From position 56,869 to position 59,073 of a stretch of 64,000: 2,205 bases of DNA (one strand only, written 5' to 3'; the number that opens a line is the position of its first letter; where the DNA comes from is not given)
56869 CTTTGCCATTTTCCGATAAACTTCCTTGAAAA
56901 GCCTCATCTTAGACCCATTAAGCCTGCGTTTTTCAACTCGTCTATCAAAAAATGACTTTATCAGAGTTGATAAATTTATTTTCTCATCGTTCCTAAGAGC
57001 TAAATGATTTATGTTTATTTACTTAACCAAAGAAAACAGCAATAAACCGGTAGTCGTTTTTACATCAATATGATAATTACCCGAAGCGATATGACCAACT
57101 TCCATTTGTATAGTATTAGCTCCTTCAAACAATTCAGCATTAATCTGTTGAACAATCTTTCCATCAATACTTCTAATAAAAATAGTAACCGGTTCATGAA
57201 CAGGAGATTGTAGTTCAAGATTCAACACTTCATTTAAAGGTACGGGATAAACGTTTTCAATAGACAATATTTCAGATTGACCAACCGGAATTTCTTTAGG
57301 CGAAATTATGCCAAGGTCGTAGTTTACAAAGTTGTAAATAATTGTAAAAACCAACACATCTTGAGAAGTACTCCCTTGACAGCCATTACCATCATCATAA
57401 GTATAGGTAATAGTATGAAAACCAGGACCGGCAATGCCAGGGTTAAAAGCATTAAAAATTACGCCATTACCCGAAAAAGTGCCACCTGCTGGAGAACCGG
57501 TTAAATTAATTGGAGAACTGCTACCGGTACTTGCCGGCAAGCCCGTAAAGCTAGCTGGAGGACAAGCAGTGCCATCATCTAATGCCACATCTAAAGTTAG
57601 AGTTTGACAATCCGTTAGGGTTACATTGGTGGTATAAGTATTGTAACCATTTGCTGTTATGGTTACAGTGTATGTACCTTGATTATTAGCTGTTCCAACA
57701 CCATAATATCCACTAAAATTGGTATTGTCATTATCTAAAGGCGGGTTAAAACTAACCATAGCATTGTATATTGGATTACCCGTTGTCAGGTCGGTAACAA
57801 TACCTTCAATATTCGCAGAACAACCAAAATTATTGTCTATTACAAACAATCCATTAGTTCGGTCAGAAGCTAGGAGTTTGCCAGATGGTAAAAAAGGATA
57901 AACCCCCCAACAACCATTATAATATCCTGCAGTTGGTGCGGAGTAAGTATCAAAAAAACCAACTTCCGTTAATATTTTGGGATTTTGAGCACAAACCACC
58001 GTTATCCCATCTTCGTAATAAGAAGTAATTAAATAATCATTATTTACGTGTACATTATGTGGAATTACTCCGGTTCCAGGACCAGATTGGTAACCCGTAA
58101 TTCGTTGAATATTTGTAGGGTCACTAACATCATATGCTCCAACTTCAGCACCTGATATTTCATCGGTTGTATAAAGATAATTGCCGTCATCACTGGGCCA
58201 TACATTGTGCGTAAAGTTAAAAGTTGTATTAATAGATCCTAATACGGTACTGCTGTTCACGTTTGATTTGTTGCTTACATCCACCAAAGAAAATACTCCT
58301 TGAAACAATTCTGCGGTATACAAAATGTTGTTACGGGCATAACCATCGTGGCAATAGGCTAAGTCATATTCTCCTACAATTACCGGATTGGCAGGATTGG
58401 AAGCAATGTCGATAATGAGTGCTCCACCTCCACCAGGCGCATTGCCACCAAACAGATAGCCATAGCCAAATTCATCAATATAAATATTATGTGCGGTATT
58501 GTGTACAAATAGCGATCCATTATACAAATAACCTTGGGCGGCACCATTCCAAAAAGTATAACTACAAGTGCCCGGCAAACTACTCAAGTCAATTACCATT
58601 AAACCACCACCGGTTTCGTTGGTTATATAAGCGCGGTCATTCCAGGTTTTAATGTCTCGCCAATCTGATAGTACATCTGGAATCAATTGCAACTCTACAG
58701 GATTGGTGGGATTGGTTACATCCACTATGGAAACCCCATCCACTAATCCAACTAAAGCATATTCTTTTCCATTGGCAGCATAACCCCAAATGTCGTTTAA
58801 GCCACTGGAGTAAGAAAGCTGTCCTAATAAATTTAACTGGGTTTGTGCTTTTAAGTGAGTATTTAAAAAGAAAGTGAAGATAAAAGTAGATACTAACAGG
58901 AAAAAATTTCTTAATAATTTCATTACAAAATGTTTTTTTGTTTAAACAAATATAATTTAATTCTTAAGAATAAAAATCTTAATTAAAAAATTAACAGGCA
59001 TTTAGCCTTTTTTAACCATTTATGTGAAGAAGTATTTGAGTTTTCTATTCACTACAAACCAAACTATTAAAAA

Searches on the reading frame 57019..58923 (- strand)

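Call 21: search_protein_families(library=pfam, proteins=[window:57019-58923:-], max_evalue=0.001)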
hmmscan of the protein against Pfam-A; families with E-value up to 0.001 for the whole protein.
window:57019-58923:- (634 aa): 5 families
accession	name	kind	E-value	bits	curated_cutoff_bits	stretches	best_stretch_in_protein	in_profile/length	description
PF13620.12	CarboxypepD_reg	-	2.1e-12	47.6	32.3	1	372-448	2-81/82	Carboxypeptidase regulatory-like domain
PF08309.17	LVIVD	-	4.2e-08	32.9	20.2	0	166-187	21-41/42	LVIVD repeat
PF13715.12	CarbopepD_reg_2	-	6e-08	33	32.2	1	372-450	1-78/88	CarboxypepD_reg-like domain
PF18962.6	Por_Secre_tail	-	1.5e-06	28.8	27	1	558-625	1-66/75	Secretion system C-terminal sorting domain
PF08308.17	PEGA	-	2.6e-05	24.4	20.8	1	414-449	33-68/71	PEGA domain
